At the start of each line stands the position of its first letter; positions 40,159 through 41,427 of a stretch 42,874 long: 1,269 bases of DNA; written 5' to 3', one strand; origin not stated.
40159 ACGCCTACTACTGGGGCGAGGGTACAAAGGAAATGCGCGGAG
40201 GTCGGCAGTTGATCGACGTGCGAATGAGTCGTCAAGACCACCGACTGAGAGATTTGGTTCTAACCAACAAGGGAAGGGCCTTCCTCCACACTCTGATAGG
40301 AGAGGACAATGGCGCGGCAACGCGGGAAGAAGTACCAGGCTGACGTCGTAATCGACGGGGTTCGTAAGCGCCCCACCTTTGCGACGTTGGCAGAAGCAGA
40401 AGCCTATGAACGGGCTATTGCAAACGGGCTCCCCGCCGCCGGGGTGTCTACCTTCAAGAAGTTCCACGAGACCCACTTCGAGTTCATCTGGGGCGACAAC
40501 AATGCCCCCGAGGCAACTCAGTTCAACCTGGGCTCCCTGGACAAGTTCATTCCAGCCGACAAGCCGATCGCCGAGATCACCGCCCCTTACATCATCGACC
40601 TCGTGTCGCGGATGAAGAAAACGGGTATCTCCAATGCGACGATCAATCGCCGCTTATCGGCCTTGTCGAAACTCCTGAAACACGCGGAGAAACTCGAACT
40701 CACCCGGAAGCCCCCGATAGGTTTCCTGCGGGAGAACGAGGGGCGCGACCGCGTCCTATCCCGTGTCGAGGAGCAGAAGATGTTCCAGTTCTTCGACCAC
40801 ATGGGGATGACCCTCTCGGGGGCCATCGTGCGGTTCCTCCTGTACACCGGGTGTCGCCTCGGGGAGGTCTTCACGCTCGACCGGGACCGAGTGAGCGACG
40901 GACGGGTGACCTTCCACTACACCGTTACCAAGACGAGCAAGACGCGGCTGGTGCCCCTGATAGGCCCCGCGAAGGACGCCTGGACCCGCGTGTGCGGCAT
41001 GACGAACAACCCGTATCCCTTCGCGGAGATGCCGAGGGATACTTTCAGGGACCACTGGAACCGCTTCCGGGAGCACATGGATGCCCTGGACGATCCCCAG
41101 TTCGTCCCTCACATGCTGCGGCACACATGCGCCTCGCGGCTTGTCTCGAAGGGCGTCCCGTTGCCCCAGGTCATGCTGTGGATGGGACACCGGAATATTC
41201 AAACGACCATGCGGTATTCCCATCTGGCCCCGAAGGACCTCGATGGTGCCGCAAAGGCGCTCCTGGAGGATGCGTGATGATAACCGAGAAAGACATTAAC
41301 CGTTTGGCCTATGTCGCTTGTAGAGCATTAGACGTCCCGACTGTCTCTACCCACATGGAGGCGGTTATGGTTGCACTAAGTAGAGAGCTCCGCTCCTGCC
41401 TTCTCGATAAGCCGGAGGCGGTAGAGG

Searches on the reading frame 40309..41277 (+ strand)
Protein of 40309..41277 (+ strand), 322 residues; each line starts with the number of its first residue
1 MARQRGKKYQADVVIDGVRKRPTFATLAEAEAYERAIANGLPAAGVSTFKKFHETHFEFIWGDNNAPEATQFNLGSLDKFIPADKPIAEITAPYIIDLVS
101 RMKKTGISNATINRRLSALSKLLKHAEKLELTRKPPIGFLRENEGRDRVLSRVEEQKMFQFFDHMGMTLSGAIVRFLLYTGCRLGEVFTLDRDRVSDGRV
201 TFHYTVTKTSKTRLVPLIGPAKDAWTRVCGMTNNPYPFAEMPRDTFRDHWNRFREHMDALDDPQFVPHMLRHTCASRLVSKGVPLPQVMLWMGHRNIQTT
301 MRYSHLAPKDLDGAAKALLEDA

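Call 29: search_protein_families(library=pfam, proteins=[window:40309-41277:+], max_evalue=0.01)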
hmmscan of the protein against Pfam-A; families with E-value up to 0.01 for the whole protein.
window:40309-41277:+ (322 aa): 3 families
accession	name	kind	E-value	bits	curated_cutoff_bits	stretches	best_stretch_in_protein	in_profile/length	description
PF00589.27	Phage_integrase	-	1.5e-21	77.4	27.1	1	154-308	7-170/172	Phage integrase family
PF02899.23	Phage_int_SAM_1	-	0.00062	20.4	22.3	1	82-126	34-79/83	Phage integrase, N-terminal SAM-like domain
PF13102.12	Phage_int_SAM_5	-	0.0017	19.1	22.3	1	75-136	30-92/98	Phage integrase SAM-like domain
